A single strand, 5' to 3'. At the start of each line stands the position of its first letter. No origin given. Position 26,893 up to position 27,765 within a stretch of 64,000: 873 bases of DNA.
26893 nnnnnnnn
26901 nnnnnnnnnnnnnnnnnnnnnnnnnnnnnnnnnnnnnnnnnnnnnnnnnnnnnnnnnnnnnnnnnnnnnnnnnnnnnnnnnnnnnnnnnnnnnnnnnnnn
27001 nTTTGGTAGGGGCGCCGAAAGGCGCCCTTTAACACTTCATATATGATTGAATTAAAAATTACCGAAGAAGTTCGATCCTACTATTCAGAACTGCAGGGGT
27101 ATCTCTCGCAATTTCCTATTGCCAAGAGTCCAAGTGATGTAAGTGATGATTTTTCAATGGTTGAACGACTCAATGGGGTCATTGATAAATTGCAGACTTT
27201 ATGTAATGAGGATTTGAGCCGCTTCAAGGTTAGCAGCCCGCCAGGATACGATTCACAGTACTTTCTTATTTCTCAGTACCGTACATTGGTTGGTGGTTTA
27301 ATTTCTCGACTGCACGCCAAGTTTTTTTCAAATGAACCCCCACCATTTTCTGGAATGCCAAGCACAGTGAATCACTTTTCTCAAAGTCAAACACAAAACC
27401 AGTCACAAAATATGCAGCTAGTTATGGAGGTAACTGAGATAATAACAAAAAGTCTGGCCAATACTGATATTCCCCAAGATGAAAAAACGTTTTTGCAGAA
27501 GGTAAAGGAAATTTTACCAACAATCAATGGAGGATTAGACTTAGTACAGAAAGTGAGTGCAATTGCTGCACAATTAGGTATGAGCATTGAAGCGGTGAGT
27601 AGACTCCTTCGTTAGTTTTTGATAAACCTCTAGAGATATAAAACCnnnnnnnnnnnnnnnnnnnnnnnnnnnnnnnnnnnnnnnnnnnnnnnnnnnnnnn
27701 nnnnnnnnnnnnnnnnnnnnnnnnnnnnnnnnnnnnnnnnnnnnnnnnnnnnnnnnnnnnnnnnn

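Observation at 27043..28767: AT-rich two-gene insertion after dnaK: SIR2_2-family protein plus unknown 190-aa partner (candidate defence module)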

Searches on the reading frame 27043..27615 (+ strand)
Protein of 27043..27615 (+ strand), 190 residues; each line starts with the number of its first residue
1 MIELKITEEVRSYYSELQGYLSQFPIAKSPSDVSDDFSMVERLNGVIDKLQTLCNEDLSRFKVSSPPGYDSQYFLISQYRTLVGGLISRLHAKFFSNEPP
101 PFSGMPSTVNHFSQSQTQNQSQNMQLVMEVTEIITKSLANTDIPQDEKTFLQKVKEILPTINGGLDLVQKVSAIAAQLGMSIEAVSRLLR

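Call 3: search_protein_families(library=pfam, proteins=[window:27043-27615:+], max_evalue=0.1)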
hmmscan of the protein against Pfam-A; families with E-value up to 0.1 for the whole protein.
window:27043-27615:+ (190 aa): 2 families
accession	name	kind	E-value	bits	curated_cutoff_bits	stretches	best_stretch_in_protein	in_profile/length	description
PF03997.17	VPS28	-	0.029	14.6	24.5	0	103-132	75-103/188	VPS28 protein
PF06840.17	PDC10_C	-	0.065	13.7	27.3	0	142-175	47-80/90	Programmed cell death protein 10, C-terminal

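Call 4: search_protein_families(library=padloc, proteins=[window:27043-27615:+], max_evalue=1)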
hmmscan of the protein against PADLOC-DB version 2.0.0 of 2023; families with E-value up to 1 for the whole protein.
window:27043-27615:+ (190 aa): 0 families

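Call 5: search_protein_families(library=ncbifam, proteins=[window:27043-27615:+], max_evalue=1)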
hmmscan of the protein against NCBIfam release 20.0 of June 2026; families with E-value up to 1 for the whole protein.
window:27043-27615:+ (190 aa): 0 families

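Call 6: search_protein_families(library=phrogs, proteins=[window:27043-27615:+], max_evalue=1)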
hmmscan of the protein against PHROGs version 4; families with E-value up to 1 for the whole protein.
window:27043-27615:+ (190 aa): 0 families

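Call 9: find_homologous_proteins(query=window:27043-27615:+, max_evalue=0.01)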
Query window:27043-27615:+ (190 aa): 102 proteins with E <= 0.01 among 198 candidates.
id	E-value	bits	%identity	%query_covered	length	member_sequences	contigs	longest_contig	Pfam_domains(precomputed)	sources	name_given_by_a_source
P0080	4.5e-117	406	100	100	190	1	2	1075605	-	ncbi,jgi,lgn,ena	ncbi:MAG: hypothetical protein WCV85_04350 [Patescibacteria group bacterium]|jgi:hypothetical protei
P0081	2.5e-65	237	71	80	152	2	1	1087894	-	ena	-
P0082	3.3e-45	172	49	96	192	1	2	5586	-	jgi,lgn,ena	jgi:hypothetical protein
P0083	3.9e-36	142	42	96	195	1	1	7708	-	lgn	-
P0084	3.6e-34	136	40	96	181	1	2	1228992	-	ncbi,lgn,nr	ncbi:hypothetical protein KJZ67_04520 [Patescibacteria group bacterium]|nr:hypothetical protein [Pat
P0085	3.3e-33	133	37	97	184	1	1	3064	-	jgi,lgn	-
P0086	8.8e-33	131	43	96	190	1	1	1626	-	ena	-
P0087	9.7e-33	131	42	97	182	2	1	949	-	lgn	-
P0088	1.2e-32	131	40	97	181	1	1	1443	-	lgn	-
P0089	1.2e-32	131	40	93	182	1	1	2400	-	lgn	-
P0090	3.0e-32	130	38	96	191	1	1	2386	-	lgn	-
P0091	3.1e-32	130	40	97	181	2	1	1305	-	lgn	-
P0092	4.0e-32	129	39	96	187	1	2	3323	-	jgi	-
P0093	1.0e-31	128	39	96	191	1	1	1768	-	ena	-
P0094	1.3e-31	128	37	97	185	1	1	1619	-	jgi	jgi:hypothetical protein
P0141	5.9e-27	112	38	97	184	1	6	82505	-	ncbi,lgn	-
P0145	1.9e-26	111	35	97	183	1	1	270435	-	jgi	-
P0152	7.0e-26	109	36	97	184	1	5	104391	-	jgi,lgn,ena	jgi:hypothetical protein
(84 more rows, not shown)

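Call 13: find_encoding_contigs(protein=P0084, flank=5000, max_places=3)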
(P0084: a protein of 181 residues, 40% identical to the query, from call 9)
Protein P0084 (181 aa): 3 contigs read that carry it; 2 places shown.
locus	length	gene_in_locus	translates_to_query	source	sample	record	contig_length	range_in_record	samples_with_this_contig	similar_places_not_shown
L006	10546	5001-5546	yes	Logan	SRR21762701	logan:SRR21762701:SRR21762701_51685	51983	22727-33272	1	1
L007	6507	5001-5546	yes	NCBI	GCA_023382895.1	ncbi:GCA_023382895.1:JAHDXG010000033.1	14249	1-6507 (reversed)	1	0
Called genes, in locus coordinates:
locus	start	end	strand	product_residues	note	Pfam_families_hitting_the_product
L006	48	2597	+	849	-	PF00690:Cation_ATPase_N, PF00122:E1-E2_ATPase, PF13246:Cation_ATPase, PF00702:Hydrolase, PF00689:Cation_ATPase_C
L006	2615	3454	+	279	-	PF01734:Patatin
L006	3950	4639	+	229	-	PF00089:Trypsin, PF13365:Trypsin_2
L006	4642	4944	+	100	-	PF21784:Bflower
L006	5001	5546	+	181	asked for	-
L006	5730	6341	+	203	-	PF01872:RibD_C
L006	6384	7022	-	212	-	PF18959:DUF5701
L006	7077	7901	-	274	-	PF01909:NTP_transf_2 (weak), PF18765:Polbeta (weak), PF13427:AadA_C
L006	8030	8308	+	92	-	PF25028:FnI_RECK, PF00093:VWC (weak), PF23334:VWC2L_2nd (weak), PF23244:VWF (faint), PF05375:Pacifastin_I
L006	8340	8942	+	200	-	PF00730:HhH-GPD, PF00633:HHH (faint)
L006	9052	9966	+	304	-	PF01791:DeoC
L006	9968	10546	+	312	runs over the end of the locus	PF00316:FBPase, PF18913:FBPase_C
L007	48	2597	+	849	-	PF00690:Cation_ATPase_N, PF00122:E1-E2_ATPase, PF13246:Cation_ATPase, PF00702:Hydrolase, PF00689:Cation_ATPase_C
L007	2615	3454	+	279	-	PF01734:Patatin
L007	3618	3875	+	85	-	PF01541:GIY-YIG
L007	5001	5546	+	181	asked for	-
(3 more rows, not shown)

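Call 14: find_encoding_contigs(protein=P0081, flank=5000, max_places=3)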
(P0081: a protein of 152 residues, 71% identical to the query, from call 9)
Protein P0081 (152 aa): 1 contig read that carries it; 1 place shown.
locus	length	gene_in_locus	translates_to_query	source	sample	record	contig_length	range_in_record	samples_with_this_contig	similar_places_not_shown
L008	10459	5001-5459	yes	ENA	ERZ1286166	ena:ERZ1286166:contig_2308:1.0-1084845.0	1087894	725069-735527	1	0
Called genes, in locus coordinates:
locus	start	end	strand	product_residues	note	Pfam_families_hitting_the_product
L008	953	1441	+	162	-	PF08220:HTH_DeoR (faint)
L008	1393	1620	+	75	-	-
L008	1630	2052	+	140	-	PF01025:GrpE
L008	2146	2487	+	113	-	-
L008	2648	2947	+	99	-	PF00012:HSP70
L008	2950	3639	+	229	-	PF00012:HSP70, PF06723:MreB_Mbl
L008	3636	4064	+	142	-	PF00012:HSP70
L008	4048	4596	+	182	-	PF00012:HSP70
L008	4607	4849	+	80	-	-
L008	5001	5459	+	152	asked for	-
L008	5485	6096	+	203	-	-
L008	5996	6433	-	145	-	PF00665:rve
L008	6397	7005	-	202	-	PF13936:HTH_38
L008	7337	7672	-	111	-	-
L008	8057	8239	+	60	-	-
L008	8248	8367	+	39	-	-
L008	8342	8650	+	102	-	PF00016:RuBisCO_large (weak)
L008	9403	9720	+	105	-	PF01541:GIY-YIG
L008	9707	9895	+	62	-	-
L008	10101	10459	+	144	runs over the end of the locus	-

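Call 27: find_related_loci(query=A2, collection=metagenome_contigs, flank=5000)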
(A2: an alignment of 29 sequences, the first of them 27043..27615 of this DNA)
Query A2 (190 aa) in metagenome_contigs; peptide patterns used: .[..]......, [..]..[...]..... (x = any residue, [..] = any of these).
294 stretches matched a pattern; 102 encode a relative of the query (tblastn E <= 1e-3); the best 80 are kept; 80 distinct loci.
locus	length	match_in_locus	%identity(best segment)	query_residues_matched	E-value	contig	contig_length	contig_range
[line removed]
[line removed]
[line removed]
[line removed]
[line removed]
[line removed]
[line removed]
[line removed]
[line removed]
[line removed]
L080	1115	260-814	39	6-189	1e-37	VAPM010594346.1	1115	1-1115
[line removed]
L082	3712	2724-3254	38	8-189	9e-36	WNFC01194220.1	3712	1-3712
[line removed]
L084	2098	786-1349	37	6-189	7e-35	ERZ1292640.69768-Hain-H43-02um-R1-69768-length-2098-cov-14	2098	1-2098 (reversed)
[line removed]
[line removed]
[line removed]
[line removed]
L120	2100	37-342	52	8-109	3e-29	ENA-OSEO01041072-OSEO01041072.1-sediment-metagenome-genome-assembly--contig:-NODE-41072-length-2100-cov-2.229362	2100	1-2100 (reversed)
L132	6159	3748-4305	38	6-190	2e-27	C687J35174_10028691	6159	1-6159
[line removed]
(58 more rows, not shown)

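Call 31: predict_structure(alignment_id=A2)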
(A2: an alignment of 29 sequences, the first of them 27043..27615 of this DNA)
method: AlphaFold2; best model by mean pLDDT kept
length: 190 residues; sequences in the alignment: 29
mean_pLDDT: 87.7   pTM: 0.54
mean pLDDT of the five models: 87.7, 85.9, 85.8, 83.7, 83.4
residues with pLDDT >= 90: 133; 70-90: 38; 50-70: 7; < 50: 12
segments of 3 or more residues with pLDDT < 50: 105-116
pLDDT, mean of each block of 10 residues (from residue 1): 90 95 91 93 97 97 85 92 96 92 49 48 85 93 92 95 91 95 89
secondary structure, 60 per line:
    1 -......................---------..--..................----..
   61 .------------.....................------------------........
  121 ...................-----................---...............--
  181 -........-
elements in order: H2-23 H37-54 H76-94 H113-139 H145-160 H164-178 H182-189

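Call 34: fold_search(model_id=the predicted structure, library=pdb)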
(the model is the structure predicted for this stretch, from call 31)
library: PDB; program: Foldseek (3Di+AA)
matches with E <= 10: 57; with E <= 0.001: 0
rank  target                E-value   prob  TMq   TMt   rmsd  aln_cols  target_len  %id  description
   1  9c3i_S                8.6e-01  0.14  0.23  0.19  18.2       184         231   14  Rebuilt CNOT3/tRNA-LEU structure (released 2024-12-04)
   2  9ftd_MODEL_1_A        1.2e+00  0.13  0.26  0.20  23.7       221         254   14  Solution structure of BmSA1, the major surface antigen from Babesia microti (released 2025-05-14)
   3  8g0l_B                1.7e+00  0.07  0.20  0.05  25.1       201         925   11  Semi-synthetic CoA-alpha-Synuclein Constructs Trap N-terminal Acetyltransferase NatB for Binding Mechanism Studies (released 2023-05-03)
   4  8qhu_Q                2.7e+00  0.09  0.25  0.25  18.8       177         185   11  CRYO-EM STRUCTURE OF LEISHMANIA MAJOR 80S RIBOSOME : LM32Cs1C1 snoRNA overexpression (released 2025-02-12)
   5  8a3w_Q                3.1e+00  0.08  0.24  0.27  19.2       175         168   11  CRYO-EM STRUCTURE OF LEISHMANIA MAJOR 80S RIBOSOME : WILD TYPE (released 2023-12-20)
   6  7uob_A                3.1e+00  0.06  0.13  0.04  11.1        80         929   15  SARS-CoV-2 replication-transcription complex bound to GTP, in a pre-catalytic state (released 2022-11-30)
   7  9c3h_SB               3.3e+00  0.07  0.23  0.20  18.2       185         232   12  Structure of the CNOT3-bound human 80S ribosome with tRNA-ARG in the P-site. (released 2024-12-04)
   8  6w1w_A                3.5e+00  0.09  0.21  0.12  20.2       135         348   10  Crystal Structure of Motility Associated Killing Factor B from Vibrio cholerae (released 2020-03-25)
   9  3hsr_A                3.7e+00  0.06  0.18  0.23   9.8       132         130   16  Crystal structure of Staphylococcus aureus protein SarZ in mixed disulfide form (released 2009-07-07)
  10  4l0y_B                3.7e+00  0.03  0.10  0.16  13.0        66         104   18  Crystal structure of Runx1 and Ets1 bound to TCR alpha promoter (crystal form 1) (released 2014-03-26)
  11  8zwc_A                3.9e+00  0.13  0.28  0.12   9.5       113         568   15  Cryo-EM Structure of the BLOC-3 complex (released 2025-12-17)
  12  3wtz_A                3.9e+00  0.04  0.16  0.19  12.7       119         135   14  Crystal structure of ETS-1 DNA binding and autoinhibitory domains (276-441) (released 2014-08-20)
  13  1k79_A                4.6e+00  0.04  0.15  0.22  11.0        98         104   17  Ets-1(331-440)+GGAA duplex (released 2002-01-04)
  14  4l18_F                4.6e+00  0.02  0.10  0.15  12.9        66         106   18  Crystal structure of Runx1 and Ets1 bound to TCR alpha promoter (crystal form 3) (released 2014-03-26)
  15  9s8k_C                4.8e+00  0.05  0.21  0.07  11.4       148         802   14  Structure of glycogen phosphorylase - tetrameric form - in complex with HPr from Escherichia coli (released 2026-04-08)
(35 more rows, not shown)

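Call 53: find_related_loci(query=A2, collection=viral_contigs, flank=5000)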
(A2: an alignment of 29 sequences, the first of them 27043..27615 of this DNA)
Query A2 (190 aa) in viral_contigs; peptide patterns used: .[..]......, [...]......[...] (x = any residue, [..] = any of these).
41 stretches matched a pattern, but none encodes a relative of the query by tblastn (E <= 1e-3).

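Call 65: search_protein_families(library=pfam, alignment_id=A3, max_evalue=0.0001)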
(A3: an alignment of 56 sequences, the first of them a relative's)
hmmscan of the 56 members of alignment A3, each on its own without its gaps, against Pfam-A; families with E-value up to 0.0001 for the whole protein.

A. member 1, L093:666-1160:+ (164 aa): 0 families

B. families by the number of members that match (of 56 scanned): 62 families (the first 25 are shown)
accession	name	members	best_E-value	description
PF02384.22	N6_Mtase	2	4.3e-55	N-6 DNA Methylase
PF04471.18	Mrr_cat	2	1.1e-33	Restriction endonuclease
PF01420.25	Methylase_S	2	1.7e-31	Type I restriction modification DNA specificity domain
PF22722.2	NA-iREase1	2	9.1e-15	NACHT-associated inactive Restriction Endonuclease 1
PF13847.12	Methyltransf_31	2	1.4e-14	Methyltransferase domain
PF13643.11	DUF4145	2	5.2e-13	Domain of unknown function (DUF4145)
PF07669.17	Eco57I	2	4.3e-07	Eco57I restriction-modification methylase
PF01931.24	NTPase_I-T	1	1.7e-42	Protein of unknown function DUF84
PF02649.19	GCHY-1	1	2.5e-42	Type I GTP cyclohydrolase folE2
PF01863.23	YgjP-like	1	3.4e-41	YgjP-like, metallopeptidase domain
PF22091.2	DUF6941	1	4.4e-41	Family of unknown function (DUF6941)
PF01555.25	N6_N4_Mtase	1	2.5e-31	DNA methylase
PF01609.27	DDE_Tnp_1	1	1.1e-30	Transposase DDE domain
PF03235.19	GmrSD_N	1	1.4e-30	GmrSD restriction endonuclease, N-terminal domain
PF09509.15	Hypoth_Ymh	1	4.1e-30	Protein of unknown function (Hypoth_ymh)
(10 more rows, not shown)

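Call 78: search_protein_representatives(alignment_id=A2)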
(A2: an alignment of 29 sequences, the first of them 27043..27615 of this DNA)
Query: 29 sequences, 186 profile positions. Proteins with E-value up to 0.001 (for the whole library): 499; up to 1e-10: 390; up to 1e-30: 214. The best 150 are listed.
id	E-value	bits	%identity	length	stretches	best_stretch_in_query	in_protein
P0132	2.4e-80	284.8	-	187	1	2-186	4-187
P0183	2.9e-74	265.0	-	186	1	3-186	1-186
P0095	3.0e-74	264.9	-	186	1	2-185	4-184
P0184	3.9e-74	264.6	-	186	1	1-186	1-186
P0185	4.8e-70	251.2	-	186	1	1-186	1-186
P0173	2.4e-67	242.5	-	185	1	3-186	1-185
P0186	3.4e-67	242.0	-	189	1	1-186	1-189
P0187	1.2e-66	240.2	-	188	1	1-186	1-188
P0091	1.3e-66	240.0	-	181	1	3-186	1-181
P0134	2.3e-66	239.3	-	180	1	3-185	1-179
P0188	1.2e-65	236.9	-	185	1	2-185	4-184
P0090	2.2e-65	236.0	-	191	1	1-186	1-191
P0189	8.3e-65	234.2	-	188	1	2-186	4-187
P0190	5.2e-64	231.6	-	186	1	3-186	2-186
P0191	7.4e-64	231.1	-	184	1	3-186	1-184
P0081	8.1e-44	165.7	-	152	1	37-185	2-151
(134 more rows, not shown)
